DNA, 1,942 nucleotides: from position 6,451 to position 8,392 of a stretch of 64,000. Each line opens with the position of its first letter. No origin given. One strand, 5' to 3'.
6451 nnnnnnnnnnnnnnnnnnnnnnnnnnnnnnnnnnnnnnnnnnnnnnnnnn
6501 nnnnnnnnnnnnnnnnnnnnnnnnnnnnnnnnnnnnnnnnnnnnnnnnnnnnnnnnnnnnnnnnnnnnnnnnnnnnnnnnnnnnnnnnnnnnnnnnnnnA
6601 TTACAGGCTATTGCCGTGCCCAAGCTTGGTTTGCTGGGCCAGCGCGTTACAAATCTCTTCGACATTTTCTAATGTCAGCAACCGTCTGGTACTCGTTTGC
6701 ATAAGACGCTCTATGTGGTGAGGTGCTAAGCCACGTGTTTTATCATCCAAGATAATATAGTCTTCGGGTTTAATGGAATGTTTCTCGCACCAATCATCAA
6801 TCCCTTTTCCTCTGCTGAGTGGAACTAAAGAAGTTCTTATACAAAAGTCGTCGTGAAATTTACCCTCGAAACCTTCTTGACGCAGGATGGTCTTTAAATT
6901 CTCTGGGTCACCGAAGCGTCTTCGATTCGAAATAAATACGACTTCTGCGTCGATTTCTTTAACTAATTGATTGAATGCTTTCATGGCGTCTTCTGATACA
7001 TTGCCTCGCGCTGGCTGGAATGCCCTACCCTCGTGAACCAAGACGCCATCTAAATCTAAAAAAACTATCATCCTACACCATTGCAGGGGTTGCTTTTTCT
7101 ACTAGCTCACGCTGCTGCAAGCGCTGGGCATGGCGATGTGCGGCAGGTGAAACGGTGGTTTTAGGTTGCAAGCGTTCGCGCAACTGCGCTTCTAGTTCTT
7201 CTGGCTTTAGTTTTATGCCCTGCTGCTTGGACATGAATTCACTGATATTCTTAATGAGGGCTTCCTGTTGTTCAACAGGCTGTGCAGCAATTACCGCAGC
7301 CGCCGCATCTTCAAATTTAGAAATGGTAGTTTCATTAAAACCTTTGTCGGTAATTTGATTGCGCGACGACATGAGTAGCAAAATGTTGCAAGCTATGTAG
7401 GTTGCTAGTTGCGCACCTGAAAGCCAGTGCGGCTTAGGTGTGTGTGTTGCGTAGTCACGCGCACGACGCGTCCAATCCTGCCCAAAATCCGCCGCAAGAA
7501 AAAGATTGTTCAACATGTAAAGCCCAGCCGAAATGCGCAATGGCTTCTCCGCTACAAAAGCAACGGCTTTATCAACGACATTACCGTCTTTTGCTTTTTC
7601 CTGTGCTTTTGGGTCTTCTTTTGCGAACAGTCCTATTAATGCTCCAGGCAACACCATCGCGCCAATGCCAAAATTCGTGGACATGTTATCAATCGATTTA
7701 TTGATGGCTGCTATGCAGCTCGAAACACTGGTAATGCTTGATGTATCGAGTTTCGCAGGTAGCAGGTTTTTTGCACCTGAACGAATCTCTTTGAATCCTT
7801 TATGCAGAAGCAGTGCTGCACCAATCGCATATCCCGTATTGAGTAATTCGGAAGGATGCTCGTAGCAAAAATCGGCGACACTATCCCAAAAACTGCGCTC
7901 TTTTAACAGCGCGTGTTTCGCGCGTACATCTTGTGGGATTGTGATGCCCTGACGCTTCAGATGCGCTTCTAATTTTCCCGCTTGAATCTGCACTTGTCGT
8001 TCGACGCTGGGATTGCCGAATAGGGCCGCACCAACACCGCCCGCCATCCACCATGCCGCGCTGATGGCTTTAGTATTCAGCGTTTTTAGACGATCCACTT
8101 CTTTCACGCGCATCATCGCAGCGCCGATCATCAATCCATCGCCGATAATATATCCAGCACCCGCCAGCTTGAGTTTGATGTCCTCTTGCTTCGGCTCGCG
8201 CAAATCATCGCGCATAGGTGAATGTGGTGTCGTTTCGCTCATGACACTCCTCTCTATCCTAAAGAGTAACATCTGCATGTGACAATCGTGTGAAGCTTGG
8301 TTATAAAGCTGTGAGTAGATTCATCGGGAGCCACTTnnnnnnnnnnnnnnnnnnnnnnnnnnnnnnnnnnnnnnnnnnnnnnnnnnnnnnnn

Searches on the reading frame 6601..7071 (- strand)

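Call 52: search_protein_families(library=pfam, proteins=[window:6601-7071:-], max_evalue=0.01)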
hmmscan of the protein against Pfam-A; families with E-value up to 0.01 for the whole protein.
window:6601-7071:- (156 aa): 2 families
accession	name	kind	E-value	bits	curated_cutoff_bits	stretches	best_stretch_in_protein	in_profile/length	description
PF18143.6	HAD_SAK_2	-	3.8e-20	73.1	27.5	1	2-137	1-139/139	HAD domain in Swiss Army Knife RNA repair proteins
PF13344.12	Hydrolase_6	-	0.001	19.5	27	1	3-69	1-57/101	Haloacid dehalogenase-like hydrolase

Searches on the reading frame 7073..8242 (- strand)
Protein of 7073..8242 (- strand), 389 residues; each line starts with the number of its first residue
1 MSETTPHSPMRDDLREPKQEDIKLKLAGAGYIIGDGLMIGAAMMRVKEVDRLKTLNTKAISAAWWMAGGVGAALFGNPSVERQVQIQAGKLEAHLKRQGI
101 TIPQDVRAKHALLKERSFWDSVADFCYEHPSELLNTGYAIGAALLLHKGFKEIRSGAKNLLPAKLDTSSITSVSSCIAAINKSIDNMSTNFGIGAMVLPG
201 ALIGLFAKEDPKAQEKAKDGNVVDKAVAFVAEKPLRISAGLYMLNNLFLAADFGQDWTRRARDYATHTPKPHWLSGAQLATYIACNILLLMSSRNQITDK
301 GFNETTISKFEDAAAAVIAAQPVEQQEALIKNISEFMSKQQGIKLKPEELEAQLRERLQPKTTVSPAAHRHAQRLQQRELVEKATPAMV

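Call 52: search_protein_families(library=pfam, proteins=[window:7073-8242:-], max_evalue=0.01)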
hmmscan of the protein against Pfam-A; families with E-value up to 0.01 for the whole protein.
window:7073-8242:- (389 aa): 1 family
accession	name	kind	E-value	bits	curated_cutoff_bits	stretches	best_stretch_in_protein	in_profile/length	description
PF19538.4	DUF6062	-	0.009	15.9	27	0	123-168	54-99/243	Family of unknown function (DUF6062)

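Call 75: search_protein_families(library=ncbifam, proteins=[window:7073-8242:-], max_evalue=0.1)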
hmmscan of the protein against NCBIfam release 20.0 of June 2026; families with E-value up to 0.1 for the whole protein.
window:7073-8242:- (389 aa): 1 family
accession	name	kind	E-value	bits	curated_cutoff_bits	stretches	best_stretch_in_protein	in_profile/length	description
NF052533.1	SurfProtOspCBorb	equivalog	0.065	13.3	300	0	295-352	33-89/211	outer surface protein OspC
